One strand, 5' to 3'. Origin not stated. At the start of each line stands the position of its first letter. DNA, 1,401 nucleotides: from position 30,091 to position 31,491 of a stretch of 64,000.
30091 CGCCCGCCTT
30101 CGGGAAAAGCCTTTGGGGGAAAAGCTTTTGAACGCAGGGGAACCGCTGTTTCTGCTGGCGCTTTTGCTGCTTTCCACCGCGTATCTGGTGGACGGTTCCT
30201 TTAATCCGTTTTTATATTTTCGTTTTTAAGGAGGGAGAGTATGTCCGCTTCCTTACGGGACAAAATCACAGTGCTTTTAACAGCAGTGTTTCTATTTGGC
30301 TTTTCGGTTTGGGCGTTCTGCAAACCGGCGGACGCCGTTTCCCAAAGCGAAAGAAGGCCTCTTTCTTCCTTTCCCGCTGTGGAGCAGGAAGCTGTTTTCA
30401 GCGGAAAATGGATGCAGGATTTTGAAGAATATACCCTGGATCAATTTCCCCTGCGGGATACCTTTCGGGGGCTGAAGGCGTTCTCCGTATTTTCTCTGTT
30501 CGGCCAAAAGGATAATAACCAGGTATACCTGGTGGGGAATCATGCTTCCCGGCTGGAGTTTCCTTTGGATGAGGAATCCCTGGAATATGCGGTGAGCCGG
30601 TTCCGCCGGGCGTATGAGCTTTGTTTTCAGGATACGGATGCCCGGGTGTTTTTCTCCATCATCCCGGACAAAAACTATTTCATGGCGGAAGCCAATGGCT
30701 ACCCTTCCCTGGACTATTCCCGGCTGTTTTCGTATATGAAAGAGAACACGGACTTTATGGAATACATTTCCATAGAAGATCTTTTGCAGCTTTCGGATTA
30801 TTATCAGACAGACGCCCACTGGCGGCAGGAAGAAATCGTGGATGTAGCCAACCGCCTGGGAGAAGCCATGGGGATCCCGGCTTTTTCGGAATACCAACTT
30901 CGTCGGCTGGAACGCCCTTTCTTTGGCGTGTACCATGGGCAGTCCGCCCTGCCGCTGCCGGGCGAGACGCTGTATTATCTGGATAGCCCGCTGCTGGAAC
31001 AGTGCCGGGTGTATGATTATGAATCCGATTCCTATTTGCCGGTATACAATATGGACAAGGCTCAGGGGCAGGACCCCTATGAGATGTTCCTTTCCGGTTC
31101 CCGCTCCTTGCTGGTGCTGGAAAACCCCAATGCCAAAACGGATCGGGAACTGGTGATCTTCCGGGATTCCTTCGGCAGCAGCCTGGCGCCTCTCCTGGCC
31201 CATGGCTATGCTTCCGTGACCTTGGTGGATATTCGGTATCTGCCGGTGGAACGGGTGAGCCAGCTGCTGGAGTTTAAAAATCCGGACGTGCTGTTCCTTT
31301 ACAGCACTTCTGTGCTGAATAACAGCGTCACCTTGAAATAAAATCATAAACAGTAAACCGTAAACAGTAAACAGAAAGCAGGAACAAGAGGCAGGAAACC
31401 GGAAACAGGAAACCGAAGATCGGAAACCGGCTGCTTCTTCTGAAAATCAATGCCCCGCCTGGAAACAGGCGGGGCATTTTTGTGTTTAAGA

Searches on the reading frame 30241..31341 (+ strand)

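Call 7: search_protein_families(library=pfam, proteins=[window:30241-31341:+], max_evalue=0.01)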
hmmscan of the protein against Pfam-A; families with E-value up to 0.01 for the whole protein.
window:30241-31341:+ (366 aa): 1 family
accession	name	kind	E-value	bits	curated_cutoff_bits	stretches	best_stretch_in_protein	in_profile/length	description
PF14286.12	DHHW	-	1.8e-10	41.1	25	1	186-328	235-384/385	DHHW protein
